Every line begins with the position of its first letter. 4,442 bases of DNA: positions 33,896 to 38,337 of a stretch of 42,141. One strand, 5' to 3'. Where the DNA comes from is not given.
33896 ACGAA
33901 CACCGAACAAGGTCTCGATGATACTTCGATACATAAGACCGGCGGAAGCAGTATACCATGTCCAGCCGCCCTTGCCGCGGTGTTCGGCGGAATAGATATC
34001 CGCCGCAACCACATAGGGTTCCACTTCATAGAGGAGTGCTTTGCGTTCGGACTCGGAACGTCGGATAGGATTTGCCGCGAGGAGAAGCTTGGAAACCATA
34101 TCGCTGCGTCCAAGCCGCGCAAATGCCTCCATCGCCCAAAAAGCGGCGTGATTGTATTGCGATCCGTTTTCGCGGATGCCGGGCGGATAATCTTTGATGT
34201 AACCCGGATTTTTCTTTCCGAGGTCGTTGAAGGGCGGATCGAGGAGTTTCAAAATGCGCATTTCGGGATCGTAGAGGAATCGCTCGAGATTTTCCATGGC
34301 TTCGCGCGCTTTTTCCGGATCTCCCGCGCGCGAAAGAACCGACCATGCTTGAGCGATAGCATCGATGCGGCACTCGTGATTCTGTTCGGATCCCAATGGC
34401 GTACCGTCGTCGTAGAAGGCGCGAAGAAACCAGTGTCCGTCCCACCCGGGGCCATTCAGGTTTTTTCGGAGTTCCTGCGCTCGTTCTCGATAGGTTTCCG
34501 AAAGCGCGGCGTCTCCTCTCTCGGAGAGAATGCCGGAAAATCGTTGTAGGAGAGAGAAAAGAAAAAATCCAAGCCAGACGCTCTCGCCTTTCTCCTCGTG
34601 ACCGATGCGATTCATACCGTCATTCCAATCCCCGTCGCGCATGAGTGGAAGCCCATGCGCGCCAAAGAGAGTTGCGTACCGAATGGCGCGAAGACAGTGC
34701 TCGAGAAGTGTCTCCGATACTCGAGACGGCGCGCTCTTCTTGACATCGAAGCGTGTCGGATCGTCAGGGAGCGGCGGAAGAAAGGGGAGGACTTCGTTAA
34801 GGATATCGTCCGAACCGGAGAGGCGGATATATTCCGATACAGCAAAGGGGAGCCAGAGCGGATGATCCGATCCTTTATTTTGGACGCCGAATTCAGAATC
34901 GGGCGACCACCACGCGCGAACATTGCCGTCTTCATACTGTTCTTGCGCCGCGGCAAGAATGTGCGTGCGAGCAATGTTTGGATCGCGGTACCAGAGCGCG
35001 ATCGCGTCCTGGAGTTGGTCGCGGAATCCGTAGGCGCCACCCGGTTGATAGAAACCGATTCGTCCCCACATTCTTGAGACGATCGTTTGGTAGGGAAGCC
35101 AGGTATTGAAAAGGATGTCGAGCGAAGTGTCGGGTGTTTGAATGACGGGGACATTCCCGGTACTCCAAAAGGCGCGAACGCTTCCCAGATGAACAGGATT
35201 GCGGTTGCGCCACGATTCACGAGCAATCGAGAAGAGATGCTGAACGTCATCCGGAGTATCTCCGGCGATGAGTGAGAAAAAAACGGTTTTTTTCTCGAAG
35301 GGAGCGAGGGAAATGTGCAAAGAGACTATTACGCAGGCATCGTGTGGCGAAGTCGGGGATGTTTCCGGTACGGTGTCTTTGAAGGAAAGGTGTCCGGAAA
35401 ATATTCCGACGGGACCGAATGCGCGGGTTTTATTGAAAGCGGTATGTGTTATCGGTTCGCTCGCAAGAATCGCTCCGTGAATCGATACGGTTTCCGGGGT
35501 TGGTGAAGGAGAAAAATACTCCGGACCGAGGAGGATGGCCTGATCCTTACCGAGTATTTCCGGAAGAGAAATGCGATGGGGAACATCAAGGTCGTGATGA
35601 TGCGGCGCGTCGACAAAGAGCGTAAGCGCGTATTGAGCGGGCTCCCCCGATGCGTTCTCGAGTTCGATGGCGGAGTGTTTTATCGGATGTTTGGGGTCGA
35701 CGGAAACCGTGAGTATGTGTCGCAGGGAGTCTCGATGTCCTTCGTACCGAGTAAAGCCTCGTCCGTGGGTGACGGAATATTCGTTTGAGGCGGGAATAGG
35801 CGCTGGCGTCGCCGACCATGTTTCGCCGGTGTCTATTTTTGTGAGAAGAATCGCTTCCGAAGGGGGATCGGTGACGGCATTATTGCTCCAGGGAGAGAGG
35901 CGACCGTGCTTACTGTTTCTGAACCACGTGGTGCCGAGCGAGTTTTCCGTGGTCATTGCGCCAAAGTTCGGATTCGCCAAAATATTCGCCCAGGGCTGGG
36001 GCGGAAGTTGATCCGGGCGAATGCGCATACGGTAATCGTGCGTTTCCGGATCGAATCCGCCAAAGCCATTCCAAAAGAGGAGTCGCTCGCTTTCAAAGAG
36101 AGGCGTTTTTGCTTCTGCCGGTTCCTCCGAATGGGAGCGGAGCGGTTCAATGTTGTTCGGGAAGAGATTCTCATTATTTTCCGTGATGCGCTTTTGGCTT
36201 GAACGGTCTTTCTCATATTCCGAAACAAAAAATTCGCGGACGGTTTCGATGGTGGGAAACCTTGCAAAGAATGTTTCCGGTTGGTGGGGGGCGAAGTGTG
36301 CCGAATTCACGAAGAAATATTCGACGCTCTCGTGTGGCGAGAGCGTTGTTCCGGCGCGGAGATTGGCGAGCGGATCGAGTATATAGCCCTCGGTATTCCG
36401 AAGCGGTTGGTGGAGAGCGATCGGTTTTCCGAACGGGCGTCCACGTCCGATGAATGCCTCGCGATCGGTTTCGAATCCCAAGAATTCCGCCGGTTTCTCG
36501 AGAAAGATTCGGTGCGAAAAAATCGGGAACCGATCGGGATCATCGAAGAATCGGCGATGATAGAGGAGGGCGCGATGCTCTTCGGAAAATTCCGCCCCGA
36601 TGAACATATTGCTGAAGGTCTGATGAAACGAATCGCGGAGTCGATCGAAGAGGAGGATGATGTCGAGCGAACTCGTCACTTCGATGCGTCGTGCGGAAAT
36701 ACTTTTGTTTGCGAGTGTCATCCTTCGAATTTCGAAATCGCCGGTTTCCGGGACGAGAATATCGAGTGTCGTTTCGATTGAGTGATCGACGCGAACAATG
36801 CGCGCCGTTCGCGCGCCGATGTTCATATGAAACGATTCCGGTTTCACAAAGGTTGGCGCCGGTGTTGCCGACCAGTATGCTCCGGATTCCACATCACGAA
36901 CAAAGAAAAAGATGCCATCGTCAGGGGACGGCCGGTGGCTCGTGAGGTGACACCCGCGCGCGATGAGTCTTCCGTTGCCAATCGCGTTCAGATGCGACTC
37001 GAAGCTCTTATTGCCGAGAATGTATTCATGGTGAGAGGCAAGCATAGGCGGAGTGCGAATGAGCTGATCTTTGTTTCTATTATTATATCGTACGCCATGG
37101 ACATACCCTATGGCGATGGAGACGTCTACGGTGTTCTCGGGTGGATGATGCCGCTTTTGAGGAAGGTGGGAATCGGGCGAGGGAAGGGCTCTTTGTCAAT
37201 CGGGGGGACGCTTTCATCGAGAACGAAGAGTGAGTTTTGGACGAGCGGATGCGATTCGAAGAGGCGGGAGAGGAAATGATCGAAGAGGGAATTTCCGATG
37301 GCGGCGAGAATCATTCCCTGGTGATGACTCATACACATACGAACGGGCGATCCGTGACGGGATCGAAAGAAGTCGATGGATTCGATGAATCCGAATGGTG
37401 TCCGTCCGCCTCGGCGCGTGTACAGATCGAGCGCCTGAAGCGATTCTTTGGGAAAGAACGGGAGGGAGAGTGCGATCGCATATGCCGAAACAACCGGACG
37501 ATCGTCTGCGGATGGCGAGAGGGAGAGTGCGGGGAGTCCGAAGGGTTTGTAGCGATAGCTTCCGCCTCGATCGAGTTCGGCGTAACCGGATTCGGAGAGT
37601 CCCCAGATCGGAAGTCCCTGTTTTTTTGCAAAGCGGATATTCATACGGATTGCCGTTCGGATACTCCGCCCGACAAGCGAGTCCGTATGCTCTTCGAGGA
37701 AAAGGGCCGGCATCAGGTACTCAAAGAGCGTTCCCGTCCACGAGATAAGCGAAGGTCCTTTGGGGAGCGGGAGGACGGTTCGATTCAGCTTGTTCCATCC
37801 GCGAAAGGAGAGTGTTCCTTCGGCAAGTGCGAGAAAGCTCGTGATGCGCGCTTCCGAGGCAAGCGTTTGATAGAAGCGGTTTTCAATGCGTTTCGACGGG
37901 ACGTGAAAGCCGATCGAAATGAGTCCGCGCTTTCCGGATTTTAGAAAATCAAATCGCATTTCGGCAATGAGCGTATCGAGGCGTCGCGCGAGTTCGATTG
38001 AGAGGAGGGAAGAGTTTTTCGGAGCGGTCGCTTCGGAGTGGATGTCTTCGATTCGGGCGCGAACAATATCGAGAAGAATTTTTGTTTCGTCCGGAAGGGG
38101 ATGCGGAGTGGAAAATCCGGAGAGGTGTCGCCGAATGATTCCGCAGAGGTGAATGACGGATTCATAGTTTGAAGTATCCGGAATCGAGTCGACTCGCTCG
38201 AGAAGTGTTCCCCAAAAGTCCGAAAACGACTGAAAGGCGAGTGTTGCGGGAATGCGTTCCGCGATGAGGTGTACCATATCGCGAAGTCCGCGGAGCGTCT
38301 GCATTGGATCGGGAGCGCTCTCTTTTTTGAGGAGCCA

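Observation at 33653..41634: Cyclic beta-1,2-glucan synthase homolog split into two genes at the domain boundary before GH94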

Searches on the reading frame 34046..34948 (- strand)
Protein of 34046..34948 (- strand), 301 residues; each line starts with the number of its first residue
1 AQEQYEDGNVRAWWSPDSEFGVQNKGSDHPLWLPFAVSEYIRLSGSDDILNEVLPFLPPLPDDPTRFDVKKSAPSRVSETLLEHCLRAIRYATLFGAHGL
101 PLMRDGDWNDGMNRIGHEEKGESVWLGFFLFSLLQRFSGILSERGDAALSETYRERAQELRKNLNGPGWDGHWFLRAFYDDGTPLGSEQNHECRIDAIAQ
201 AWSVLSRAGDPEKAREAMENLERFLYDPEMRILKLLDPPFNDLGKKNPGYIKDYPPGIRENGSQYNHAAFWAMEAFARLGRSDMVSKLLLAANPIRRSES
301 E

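Call 25: search_solved_structures(query=window:34046-34948:-, max_evalue=0.00001, show_alignments=2)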
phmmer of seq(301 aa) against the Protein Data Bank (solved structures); distinct sequences matched with E-value up to 0.00001: 19.
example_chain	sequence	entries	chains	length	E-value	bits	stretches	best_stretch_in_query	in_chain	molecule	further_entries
8rf9_A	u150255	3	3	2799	2.2e-71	243.8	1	3-296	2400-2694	Cyclic beta 1-2 glucan synthetase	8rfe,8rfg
8rf0_A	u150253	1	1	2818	2.2e-71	243.7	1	3-296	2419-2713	Cyclic beta-(1,2)-glucan synthase NdvB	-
4zle_A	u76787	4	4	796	6.7e-29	104.2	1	26-290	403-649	Putative b-glycan phosphorylase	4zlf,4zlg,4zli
8ho9_A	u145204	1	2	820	6.7e-26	94.3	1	3-285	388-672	Cellobiose phosphorylase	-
8hob_A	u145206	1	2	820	1.8e-25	92.9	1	3-285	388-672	Cellobiose phosphorylase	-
3qde_A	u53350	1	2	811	9.4e-24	87.3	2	158-285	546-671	Cellobiose phosphorylase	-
8ho7_A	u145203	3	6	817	9.6e-24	87.2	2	158-285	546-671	Cellobiose phosphorylase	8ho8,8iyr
3s4c_A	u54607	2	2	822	1.9e-21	79.7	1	2-283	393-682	Lactose Phosphorylase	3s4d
3rrs_A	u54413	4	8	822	1.3e-20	77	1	2-283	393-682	Cellobiose phosphorylase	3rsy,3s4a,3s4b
1v7v_A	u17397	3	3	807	1.3e-20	77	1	21-298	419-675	chitobiose phosphorylase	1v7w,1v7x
2cqs_A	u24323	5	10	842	9.6e-20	74.1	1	2-283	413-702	Cellobiose Phosphorylase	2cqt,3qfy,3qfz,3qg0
3afj_A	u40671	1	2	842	1.4e-19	73.6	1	2-283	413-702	Cellobiose Phosphorylase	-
3act_A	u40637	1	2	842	9.3e-19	70.9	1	2-283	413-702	Cellobiose Phosphorylase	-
3acs_A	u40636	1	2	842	1.6e-18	70.1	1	2-283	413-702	Cellobiose Phosphorylase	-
8bou_A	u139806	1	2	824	2.8e-18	69.3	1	27-284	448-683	N,N'-diacetylchitobiose phosphorylase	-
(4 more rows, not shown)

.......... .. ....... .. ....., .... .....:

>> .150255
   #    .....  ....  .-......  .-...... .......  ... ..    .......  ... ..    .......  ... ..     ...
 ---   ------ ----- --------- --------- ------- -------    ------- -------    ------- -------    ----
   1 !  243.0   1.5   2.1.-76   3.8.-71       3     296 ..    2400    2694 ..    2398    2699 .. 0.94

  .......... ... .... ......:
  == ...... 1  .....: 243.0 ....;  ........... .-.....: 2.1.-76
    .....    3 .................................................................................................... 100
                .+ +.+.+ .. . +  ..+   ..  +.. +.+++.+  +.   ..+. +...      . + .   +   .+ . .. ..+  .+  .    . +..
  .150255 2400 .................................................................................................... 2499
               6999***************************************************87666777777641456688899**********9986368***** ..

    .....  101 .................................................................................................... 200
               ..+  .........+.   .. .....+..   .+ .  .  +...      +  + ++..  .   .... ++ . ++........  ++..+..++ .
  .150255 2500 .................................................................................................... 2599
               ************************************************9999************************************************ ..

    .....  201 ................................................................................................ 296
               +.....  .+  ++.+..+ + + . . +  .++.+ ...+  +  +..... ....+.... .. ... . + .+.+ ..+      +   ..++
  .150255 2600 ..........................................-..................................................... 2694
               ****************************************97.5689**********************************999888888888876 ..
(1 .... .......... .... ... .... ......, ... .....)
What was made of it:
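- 34619..34621 (-): Codon of D809 of ORF-B, the catalytic acid. It is equivalent to D2528 of Agrobacterium Cgs, within GDWNDG. Call 25 (alignment; D2528 is the second D of GDWNDG).
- On GH94 glycoside phosphorylases: D809 aligns with D2528 in GDWNDG (call 25).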

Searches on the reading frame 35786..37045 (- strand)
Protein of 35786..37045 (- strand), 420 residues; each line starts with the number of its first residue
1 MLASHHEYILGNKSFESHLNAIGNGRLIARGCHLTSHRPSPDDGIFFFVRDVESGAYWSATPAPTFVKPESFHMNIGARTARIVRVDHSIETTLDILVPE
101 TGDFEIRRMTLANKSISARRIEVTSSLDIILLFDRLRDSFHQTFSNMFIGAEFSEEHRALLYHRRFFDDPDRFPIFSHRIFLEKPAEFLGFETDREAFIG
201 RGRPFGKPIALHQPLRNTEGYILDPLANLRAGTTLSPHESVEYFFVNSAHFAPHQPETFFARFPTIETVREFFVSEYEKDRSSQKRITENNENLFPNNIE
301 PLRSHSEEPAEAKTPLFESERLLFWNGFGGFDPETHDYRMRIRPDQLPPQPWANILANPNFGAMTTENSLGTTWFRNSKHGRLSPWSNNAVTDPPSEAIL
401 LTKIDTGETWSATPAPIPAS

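Call 24: search_solved_structures(query=window:35786-37045:-, max_evalue=0.00001, show_alignments=1)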
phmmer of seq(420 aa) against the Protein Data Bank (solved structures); distinct sequences matched with E-value up to 0.00001: 14.
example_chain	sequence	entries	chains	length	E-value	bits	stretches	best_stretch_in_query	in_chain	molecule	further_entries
8rf0_A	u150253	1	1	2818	4.3e-41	144.4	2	314-412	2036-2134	Cyclic beta-(1,2)-glucan synthase NdvB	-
8rf9_A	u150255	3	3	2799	4.4e-41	144.3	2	314-412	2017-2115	Cyclic beta 1-2 glucan synthetase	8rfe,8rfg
8ho9_A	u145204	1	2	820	2.4e-11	46.3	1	43-246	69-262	Cellobiose phosphorylase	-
8hob_A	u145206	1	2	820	2.4e-11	46.3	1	43-246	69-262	Cellobiose phosphorylase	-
3qde_A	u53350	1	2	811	3.9e-11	45.7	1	43-246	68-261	Cellobiose phosphorylase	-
8ho7_A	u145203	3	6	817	4e-11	45.6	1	43-246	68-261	Cellobiose phosphorylase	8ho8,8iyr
3rrs_A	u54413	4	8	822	5.1e-10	42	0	39-246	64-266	Cellobiose phosphorylase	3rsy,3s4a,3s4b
3s4c_A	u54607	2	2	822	5.1e-10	42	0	39-246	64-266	Lactose Phosphorylase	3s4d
1v7v_A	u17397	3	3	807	3.4e-09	39.3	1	328-418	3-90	chitobiose phosphorylase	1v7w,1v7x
8bou_A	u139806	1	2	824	6.6e-08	35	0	328-389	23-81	N,N'-diacetylchitobiose phosphorylase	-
3acs_A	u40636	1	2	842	7.2e-07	31.6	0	39-246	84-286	Cellobiose Phosphorylase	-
3act_A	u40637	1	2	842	7.2e-07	31.6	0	39-246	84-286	Cellobiose Phosphorylase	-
2cqs_A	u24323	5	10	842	7.2e-07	31.6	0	39-246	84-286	Cellobiose Phosphorylase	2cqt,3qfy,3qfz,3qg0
3afj_A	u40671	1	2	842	7.3e-07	31.6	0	39-246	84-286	Cellobiose Phosphorylase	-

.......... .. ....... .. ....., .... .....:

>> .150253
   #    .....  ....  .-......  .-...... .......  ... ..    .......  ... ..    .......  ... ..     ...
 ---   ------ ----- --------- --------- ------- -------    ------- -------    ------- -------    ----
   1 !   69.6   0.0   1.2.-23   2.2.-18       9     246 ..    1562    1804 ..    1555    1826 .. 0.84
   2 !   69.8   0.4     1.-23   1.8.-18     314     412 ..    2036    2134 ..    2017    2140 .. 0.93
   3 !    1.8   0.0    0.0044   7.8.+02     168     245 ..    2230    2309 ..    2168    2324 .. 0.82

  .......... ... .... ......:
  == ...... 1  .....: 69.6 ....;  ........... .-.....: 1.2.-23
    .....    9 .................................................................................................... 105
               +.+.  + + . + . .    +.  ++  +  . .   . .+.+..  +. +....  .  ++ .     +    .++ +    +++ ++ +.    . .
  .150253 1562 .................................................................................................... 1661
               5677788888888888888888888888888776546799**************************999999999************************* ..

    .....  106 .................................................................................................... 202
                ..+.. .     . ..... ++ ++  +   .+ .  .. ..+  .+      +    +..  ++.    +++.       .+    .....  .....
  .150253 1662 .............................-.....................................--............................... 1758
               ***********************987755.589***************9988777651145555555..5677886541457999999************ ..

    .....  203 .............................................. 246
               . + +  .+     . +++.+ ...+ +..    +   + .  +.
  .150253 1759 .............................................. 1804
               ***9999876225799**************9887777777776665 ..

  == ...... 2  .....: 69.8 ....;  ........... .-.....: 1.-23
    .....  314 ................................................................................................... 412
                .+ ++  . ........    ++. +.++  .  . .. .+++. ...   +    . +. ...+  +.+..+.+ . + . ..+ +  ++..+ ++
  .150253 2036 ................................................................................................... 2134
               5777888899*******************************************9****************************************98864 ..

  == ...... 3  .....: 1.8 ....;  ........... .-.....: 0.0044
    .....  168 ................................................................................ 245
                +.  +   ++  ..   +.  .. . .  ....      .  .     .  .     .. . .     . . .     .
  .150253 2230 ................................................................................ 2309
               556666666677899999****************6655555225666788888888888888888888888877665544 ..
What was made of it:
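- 36107..36307 (-): Short linker of ORF-B (residues 247-313; two or three helices plus a disordered stretch), in the place where Agrobacterium Cgs has 231 residues that include the RFL subdomain (1847-2012). Call 24 (9-246 aligned to 1562-1804; 314-412 aligned to 2036-2134).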

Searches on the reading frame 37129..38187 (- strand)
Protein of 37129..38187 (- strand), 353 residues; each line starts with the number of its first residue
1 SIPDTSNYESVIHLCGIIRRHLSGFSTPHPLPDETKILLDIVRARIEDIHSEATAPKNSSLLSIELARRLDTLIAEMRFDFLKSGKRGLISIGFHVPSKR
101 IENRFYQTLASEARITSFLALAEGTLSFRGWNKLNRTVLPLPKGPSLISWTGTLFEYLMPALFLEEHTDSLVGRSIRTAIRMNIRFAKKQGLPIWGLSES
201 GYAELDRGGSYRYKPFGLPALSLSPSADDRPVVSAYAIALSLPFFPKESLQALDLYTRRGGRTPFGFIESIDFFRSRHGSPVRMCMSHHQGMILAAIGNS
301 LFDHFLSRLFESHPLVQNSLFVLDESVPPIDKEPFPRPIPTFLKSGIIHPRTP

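Call 23: search_solved_structures(query=window:37129-38187:-, max_evalue=1e-10, show_alignments=3)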
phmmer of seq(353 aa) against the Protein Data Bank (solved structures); distinct sequences matched with E-value up to 1e-10: 3.
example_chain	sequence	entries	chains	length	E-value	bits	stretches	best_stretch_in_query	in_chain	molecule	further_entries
8rf0_A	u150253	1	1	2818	3.4e-45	158.2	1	40-328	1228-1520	Cyclic beta-(1,2)-glucan synthase NdvB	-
8rf9_A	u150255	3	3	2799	3.4e-45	158.2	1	40-328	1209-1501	Cyclic beta 1-2 glucan synthetase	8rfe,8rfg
8wy1_A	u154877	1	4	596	1.3e-44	156.3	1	67-328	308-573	Glycosyltransferase 36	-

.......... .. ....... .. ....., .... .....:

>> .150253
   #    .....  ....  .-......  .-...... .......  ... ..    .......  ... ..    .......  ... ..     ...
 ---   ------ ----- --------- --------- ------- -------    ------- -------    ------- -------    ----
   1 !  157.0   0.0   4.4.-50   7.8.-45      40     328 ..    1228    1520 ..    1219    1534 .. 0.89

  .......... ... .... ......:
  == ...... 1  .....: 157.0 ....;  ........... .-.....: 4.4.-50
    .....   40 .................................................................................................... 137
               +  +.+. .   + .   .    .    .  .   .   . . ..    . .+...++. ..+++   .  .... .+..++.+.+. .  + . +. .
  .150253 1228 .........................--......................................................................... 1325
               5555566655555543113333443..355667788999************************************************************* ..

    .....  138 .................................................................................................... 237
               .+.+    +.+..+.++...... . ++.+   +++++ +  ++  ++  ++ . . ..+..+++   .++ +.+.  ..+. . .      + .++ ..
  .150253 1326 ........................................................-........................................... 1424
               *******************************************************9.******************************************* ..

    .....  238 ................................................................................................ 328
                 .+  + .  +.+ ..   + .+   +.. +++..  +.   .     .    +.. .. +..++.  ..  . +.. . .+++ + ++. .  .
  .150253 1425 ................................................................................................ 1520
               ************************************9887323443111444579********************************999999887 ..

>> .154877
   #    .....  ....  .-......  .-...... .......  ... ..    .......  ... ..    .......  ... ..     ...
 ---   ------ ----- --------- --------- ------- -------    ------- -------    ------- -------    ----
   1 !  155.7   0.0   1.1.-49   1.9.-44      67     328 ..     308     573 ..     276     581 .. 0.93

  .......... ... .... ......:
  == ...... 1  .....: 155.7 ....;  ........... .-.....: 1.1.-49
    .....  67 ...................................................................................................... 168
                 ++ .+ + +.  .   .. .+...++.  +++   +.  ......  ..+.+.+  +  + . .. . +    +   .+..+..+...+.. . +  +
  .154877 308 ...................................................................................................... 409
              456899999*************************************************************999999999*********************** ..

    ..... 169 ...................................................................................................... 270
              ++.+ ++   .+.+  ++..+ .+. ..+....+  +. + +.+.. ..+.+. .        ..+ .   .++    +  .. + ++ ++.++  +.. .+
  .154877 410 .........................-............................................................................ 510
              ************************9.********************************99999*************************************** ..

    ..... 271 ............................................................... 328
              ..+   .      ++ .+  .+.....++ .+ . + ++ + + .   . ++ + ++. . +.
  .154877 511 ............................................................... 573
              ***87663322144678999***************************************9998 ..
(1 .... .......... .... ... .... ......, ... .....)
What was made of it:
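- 37204..38712 (-): GH189 cyclase (transglycosylase) domain of ORF-A, about residues 975-1477. It carries catalytic E1261 (At E1300 / Ti E1356), E1348 (At E1386 / Ti E1442) and the SHHQG motif (1436-1440). Call 23 (alignment to 8rf0 and to the TiCGS cyclase domain 8wy1, E about 1e-44; residue counting gives E1300 and E1386).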
